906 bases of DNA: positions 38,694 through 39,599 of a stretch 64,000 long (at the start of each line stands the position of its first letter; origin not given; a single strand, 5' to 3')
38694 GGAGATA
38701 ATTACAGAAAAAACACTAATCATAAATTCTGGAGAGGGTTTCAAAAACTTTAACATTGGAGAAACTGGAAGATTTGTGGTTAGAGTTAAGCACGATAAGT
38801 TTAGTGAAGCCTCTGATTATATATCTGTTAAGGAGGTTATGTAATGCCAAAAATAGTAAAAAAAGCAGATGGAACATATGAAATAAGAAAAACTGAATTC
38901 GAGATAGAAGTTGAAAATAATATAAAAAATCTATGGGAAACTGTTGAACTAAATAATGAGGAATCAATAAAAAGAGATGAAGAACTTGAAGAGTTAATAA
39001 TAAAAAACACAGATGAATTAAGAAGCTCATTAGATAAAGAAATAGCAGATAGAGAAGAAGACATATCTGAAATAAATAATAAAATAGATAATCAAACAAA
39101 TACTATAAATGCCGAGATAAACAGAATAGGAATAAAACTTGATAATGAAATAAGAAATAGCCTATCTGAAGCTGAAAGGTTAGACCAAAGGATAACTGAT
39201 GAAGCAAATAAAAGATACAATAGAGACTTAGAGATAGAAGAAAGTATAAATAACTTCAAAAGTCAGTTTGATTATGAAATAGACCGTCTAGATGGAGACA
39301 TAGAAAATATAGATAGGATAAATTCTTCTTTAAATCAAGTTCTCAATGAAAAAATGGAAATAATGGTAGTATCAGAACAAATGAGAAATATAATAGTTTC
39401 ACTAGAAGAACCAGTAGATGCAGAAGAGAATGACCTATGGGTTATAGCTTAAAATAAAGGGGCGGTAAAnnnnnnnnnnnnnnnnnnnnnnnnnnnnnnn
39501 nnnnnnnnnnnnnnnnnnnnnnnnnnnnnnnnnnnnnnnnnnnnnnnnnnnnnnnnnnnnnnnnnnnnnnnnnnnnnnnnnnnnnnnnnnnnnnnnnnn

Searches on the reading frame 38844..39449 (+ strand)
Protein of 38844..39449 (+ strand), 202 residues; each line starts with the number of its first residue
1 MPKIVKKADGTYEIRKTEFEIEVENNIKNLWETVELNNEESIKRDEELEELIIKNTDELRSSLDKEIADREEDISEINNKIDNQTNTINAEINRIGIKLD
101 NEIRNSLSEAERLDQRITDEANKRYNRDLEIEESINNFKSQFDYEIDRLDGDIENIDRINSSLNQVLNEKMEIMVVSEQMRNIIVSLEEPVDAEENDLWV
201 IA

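Call 37: find_encoding_contigs(protein=window:38844-39449:+, flank=10000, max_places=6)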
Protein window:38844-39449:+ (202 aa): 10 contigs read that carry it; 6 places shown.
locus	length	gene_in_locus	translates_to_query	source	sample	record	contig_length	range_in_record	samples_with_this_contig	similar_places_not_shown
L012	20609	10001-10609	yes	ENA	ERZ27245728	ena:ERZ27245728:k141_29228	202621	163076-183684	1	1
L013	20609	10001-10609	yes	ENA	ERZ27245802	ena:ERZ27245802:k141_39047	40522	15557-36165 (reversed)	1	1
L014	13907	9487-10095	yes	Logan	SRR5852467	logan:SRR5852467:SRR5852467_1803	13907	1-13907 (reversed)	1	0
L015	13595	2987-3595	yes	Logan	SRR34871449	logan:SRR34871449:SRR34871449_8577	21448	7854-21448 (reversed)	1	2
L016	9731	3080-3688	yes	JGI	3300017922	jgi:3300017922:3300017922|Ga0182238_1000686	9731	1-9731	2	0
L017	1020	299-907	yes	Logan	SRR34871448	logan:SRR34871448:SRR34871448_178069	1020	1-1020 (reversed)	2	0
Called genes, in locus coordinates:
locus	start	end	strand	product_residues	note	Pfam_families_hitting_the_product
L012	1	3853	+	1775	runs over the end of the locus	PF17892:Cadherin_5 (faint), PF00041:fn3 (weak), PF17963:Big_9 (weak)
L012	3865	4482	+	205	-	PF21939:Gp10_C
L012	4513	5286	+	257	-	-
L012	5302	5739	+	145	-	-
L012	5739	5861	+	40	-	-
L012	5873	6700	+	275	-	-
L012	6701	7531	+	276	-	PF21939:Gp10_C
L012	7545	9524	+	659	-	-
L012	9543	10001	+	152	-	-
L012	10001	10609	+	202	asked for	-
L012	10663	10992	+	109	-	PF00565:SNase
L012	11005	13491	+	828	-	-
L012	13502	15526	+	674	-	-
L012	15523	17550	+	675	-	-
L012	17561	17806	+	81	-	-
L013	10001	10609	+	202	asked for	-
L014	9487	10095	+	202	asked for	-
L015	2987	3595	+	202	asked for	-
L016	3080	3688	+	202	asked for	-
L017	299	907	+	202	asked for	-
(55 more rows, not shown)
